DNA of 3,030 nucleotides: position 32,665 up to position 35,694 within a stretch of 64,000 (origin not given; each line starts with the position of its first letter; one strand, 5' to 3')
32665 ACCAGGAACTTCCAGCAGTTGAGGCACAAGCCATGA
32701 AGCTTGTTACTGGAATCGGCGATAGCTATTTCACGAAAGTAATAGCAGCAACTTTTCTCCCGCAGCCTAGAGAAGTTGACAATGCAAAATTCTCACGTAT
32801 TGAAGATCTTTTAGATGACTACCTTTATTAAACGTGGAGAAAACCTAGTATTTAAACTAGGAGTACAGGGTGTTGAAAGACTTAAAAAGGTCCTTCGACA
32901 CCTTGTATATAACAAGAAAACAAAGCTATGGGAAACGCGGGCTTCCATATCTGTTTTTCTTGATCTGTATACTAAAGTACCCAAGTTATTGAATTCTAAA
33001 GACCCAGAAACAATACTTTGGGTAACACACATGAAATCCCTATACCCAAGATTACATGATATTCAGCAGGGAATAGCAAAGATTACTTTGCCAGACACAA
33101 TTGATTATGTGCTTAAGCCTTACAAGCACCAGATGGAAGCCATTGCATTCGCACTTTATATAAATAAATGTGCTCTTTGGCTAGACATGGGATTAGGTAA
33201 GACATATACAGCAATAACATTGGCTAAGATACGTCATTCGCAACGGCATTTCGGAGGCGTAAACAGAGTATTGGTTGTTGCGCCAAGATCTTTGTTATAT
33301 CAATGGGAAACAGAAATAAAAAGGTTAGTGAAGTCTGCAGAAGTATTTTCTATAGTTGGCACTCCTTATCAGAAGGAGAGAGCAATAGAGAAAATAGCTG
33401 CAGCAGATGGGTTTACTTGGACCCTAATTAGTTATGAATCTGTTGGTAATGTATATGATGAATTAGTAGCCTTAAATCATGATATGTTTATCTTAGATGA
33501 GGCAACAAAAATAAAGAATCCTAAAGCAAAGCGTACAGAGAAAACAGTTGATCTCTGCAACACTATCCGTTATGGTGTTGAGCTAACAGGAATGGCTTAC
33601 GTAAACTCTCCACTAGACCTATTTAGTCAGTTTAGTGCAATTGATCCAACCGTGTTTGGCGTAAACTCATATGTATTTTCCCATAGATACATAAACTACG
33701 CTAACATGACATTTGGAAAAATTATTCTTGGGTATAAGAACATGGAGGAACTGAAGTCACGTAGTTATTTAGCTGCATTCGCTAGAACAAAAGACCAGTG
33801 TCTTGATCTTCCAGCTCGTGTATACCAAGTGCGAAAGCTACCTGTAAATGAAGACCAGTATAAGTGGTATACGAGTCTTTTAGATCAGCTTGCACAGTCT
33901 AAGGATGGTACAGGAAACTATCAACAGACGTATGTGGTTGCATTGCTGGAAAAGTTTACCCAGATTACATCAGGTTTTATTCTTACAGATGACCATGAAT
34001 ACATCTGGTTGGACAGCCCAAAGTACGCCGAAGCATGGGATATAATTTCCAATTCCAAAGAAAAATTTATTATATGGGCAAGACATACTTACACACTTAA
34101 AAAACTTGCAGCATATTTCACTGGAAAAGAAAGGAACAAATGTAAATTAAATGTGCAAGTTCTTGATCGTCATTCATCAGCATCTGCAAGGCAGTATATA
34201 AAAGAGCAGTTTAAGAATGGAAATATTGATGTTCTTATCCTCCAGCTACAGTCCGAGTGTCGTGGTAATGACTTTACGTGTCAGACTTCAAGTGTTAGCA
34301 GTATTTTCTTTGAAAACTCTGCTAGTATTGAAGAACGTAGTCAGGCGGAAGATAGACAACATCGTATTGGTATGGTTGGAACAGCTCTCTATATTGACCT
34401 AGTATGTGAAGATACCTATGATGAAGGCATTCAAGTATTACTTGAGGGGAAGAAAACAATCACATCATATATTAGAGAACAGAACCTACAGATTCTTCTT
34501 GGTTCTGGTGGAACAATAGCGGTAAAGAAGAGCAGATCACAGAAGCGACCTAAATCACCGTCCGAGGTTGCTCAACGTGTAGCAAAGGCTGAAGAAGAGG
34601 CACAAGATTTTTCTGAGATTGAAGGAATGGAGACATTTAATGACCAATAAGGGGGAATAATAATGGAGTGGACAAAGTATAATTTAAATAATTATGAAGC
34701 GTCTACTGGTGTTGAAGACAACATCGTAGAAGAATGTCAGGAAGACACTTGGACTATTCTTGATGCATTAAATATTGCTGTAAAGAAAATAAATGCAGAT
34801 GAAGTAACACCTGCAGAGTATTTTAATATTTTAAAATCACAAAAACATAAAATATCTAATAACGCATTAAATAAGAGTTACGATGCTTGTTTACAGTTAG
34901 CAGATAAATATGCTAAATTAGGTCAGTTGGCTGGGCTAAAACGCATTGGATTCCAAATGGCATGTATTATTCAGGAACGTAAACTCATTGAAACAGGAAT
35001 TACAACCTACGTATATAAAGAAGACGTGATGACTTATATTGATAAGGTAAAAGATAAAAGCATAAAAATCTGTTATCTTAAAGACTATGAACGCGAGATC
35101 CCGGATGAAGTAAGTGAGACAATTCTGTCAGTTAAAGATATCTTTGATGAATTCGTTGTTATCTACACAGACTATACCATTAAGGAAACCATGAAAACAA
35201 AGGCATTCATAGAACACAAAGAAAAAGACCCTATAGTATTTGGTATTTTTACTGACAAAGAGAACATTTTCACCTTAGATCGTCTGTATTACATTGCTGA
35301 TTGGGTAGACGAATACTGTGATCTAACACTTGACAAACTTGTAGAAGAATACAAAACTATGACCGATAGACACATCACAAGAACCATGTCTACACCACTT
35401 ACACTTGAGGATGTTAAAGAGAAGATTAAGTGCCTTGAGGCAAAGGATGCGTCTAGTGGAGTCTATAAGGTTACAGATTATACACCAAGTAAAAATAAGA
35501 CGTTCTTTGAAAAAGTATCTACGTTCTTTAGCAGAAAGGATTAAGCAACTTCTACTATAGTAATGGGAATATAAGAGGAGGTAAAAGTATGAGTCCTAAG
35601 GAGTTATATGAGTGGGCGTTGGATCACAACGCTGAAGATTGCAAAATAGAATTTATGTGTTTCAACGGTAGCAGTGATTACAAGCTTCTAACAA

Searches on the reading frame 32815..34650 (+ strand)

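Call 9: search_protein_families(library=pfam, proteins=[window:32815-34650:+], max_evalue=0.01)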
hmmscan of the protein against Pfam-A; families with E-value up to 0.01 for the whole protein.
window:32815-34650:+ (611 aa): 4 families
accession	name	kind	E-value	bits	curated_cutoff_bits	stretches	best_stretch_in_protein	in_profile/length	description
PF00176.29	SNF2-rel_dom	-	4.4e-28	98.7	24.9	1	118-365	19-264/290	SNF2-related domain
PF04851.21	ResIII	-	3.3e-10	40.6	22.5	1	101-235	3-139/164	Type III restriction enzyme, res subunit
PF00271.37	Helicase_C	-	1.3e-05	25.8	23.5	1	409-519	8-110/110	Helicase conserved C-terminal domain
PF00270.35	DEAD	-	0.00031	21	26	1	104-236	2-132/167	DEAD/DEAH box helicase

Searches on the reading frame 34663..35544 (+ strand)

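Call 9: search_protein_families(library=pfam, proteins=[window:34663-35544:+], max_evalue=0.01)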
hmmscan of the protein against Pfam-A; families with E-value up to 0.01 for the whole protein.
window:34663-35544:+ (293 aa): 0 families

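Call 44: search_protein_families(library=phrogs, proteins=[window:34663-35541:+], max_evalue=0.001)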
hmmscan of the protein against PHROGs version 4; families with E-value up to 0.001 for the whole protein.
window:34663-35541:+ (293 aa): 1 family
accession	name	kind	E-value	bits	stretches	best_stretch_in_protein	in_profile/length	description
phrog_10081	-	integration and excision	2.5e-67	228.2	1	45-263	3-219/254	transposase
